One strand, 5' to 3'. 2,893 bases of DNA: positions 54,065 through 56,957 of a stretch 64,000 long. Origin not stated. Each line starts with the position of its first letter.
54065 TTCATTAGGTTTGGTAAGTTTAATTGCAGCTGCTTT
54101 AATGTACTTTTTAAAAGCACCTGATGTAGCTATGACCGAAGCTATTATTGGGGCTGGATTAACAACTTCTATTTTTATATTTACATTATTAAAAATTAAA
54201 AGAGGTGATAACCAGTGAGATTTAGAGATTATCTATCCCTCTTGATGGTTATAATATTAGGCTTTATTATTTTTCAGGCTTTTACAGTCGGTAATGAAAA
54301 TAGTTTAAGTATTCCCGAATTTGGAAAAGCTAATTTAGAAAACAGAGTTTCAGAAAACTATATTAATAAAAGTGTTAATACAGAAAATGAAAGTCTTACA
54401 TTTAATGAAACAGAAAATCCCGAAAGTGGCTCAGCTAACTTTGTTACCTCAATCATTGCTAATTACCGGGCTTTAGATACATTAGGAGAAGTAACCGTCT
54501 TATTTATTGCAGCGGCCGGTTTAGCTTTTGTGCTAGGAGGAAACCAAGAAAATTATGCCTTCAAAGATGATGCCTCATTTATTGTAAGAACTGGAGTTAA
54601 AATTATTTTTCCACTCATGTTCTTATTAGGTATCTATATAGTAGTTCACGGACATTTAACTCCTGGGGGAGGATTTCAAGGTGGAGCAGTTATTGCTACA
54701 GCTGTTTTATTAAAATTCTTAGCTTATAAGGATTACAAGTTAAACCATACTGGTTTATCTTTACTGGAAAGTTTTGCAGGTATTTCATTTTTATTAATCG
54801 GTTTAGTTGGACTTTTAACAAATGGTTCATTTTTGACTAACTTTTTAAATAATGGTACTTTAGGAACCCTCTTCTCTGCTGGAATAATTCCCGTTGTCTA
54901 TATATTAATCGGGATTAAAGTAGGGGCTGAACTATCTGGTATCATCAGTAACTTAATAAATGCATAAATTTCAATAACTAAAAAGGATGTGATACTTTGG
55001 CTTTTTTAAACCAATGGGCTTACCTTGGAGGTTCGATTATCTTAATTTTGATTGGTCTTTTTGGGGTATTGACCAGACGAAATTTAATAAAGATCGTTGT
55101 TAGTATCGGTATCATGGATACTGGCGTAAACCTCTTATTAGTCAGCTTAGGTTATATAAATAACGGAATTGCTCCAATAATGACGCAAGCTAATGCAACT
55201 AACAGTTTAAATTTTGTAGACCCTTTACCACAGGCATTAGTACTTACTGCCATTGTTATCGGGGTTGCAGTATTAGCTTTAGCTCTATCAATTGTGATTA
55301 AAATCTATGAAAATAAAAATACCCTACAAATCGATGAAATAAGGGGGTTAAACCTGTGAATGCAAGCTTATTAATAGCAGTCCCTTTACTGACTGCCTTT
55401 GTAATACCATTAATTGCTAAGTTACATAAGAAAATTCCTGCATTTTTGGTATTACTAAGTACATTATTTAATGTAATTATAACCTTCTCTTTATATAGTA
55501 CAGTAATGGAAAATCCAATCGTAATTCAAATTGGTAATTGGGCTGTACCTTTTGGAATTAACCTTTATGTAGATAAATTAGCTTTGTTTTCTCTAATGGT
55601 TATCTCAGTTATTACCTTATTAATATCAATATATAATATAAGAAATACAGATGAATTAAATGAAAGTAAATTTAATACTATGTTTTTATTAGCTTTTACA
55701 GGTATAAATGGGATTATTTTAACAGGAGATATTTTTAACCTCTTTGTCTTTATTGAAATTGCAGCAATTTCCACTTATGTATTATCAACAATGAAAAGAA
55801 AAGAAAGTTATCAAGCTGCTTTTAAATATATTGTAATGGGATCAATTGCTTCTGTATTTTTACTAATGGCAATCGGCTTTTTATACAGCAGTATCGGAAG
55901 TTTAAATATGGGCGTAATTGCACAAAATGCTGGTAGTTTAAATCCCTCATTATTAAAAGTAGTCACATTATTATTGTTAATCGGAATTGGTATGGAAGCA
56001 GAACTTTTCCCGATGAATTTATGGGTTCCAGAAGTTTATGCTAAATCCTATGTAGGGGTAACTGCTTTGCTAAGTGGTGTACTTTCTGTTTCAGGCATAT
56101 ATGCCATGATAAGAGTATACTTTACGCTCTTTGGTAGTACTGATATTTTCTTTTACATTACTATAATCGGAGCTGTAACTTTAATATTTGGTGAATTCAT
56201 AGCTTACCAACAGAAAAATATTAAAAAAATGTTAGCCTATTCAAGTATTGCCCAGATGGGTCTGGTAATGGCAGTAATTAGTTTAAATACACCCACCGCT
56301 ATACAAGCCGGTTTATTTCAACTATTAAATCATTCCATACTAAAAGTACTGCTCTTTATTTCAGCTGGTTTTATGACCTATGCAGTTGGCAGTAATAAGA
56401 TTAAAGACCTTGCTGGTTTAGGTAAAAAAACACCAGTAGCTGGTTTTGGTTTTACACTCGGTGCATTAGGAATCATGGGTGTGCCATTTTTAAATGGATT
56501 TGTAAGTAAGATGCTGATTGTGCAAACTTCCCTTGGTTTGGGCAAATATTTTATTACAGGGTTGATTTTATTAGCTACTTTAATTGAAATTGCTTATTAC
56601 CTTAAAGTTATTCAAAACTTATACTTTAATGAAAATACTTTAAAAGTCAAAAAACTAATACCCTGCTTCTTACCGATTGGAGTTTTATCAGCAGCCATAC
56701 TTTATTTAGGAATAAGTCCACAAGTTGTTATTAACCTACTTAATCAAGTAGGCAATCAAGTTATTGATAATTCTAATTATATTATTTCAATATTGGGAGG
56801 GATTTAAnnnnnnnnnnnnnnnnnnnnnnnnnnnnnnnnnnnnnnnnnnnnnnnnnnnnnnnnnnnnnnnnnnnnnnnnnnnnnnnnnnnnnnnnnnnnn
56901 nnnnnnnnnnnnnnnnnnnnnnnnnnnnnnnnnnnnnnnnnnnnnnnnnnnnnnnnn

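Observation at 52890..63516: Complete 13-gene MBS/Mbx-type respiratory complex in a Firmicute, with both catalytic cysteines retained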

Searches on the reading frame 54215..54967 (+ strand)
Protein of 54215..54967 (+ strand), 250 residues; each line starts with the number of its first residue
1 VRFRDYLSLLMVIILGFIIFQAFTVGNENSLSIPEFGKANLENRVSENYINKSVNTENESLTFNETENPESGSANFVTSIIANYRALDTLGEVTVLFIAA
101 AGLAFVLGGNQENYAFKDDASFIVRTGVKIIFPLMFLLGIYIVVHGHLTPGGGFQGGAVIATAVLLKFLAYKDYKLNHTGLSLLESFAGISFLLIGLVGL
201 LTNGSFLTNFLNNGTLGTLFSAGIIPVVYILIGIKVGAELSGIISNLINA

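Call 3: search_protein_families(library=pfam, proteins=[window:54215-54967:+])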
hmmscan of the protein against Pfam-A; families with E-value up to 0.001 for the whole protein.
window:54215-54967:+ (250 aa): 2 families
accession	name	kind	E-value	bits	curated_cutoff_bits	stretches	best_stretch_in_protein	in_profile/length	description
PF04039.18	MnhB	-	5.3e-24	85.3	22.5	1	123-240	1-125/127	Domain related to MnhB subunit of Na+/H+ antiporter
PF20501.3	MbhE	-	1.4e-06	28.7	27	1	56-101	30-75/98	MBH, subunit E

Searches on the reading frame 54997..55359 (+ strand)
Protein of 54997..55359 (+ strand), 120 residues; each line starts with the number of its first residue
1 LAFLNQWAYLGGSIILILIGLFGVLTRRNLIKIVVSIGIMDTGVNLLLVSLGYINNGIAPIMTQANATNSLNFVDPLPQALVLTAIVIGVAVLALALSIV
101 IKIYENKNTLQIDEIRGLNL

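Call 3: search_protein_families(library=pfam, proteins=[window:54997-55359:+])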
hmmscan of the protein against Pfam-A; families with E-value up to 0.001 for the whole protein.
window:54997-55359:+ (120 aa): 1 family
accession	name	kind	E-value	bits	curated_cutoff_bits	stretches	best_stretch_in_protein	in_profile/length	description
PF00420.29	Oxidored_q2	-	6.7e-26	90.3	26.1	1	9-118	2-93/95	NADH-ubiquinone/plastoquinone oxidoreductase chain 4L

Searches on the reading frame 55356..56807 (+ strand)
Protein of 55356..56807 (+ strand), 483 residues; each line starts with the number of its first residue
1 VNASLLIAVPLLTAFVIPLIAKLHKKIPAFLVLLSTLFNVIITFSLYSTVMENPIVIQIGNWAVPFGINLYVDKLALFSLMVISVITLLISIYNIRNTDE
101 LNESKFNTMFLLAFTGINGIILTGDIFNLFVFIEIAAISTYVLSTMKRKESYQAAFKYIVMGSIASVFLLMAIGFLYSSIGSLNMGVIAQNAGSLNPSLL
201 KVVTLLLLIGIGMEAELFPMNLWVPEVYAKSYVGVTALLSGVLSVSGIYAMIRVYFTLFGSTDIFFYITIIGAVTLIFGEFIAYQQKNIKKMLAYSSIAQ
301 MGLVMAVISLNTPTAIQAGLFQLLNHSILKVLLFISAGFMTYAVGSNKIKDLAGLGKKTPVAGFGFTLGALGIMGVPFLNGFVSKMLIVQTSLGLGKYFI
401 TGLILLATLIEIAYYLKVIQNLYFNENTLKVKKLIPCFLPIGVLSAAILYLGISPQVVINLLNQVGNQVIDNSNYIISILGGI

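Call 3: search_protein_families(library=pfam, proteins=[window:55356-56807:+])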
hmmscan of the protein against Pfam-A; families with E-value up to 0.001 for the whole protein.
window:55356-56807:+ (483 aa): 1 family
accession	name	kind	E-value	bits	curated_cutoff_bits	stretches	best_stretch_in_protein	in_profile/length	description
PF00361.26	Proton_antipo_M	-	4.2e-54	184.2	21.5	1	125-410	3-293/294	NADH:quinone oxidoreductase/Mrp antiporter, TM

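Call 39: search_solved_structures(query=window:55356-56807:+, max_evalue=1e-10, show_alignments=1)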
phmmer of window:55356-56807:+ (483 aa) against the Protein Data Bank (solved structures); distinct sequences matched with E-value up to 1e-10: 92 (the best 60 are shown).
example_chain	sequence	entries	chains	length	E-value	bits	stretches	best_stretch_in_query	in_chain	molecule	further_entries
6u8y_H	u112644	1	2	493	1.9e-92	314.2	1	3-483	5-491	NADH dehydrogenase subunit N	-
6cfw_H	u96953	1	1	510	9.2e-58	199.9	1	6-482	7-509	Monovalent cation/H+ antiporter subunit D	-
7qru_D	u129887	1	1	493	4.7e-55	191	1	5-480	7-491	Na+/H+ antiporter subunit D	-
6z16_D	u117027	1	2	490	7.1e-54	187.1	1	5-480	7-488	Multisubunit Na+/H+ antiporter, D subunit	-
7d3u_D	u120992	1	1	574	9.3e-47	163.7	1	4-436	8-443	Monovalent Na+/H+ antiporter subunit D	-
8e9g_N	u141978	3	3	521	1.1e-38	137.1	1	110-464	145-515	NADH-quinone oxidoreductase subunit N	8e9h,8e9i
6u8y_X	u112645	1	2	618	7.2e-37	131.1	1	31-465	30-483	NADH dehydrogenase subunit M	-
7wff_B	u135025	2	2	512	5.6e-34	121.6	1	24-427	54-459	NAD(P)H-quinone oxidoreductase subunit 2, chloroplastic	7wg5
6tjv_D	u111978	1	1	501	1.6e-33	120.1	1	4-468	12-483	NADH dehydrogenase subunit 4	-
6hum_B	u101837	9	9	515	1.1e-31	114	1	61-426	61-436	NAD(P)H-quinone oxidoreductase subunit 2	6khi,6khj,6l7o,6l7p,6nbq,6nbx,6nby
7qru_A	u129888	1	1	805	5.8e-31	111.6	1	9-392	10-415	Na+/H+ antiporter subunit A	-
7eu3_B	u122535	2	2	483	6.2e-31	111.5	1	24-427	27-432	NAD(P)H-quinone oxidoreductase subunit 2, chloroplastic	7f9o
9grx_B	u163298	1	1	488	8.9e-31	111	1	24-427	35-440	NAD(P)H-quinone oxidoreductase subunit 2 A, chloroplastic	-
8e9g_L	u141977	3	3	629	1.3e-29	107.2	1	57-427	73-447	NADH-quinone oxidoreductase, L subunit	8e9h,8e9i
7a23_I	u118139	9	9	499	9e-29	104.4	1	90-425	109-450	Nad2m | NADH-ubiquinone oxidoreductase chain 2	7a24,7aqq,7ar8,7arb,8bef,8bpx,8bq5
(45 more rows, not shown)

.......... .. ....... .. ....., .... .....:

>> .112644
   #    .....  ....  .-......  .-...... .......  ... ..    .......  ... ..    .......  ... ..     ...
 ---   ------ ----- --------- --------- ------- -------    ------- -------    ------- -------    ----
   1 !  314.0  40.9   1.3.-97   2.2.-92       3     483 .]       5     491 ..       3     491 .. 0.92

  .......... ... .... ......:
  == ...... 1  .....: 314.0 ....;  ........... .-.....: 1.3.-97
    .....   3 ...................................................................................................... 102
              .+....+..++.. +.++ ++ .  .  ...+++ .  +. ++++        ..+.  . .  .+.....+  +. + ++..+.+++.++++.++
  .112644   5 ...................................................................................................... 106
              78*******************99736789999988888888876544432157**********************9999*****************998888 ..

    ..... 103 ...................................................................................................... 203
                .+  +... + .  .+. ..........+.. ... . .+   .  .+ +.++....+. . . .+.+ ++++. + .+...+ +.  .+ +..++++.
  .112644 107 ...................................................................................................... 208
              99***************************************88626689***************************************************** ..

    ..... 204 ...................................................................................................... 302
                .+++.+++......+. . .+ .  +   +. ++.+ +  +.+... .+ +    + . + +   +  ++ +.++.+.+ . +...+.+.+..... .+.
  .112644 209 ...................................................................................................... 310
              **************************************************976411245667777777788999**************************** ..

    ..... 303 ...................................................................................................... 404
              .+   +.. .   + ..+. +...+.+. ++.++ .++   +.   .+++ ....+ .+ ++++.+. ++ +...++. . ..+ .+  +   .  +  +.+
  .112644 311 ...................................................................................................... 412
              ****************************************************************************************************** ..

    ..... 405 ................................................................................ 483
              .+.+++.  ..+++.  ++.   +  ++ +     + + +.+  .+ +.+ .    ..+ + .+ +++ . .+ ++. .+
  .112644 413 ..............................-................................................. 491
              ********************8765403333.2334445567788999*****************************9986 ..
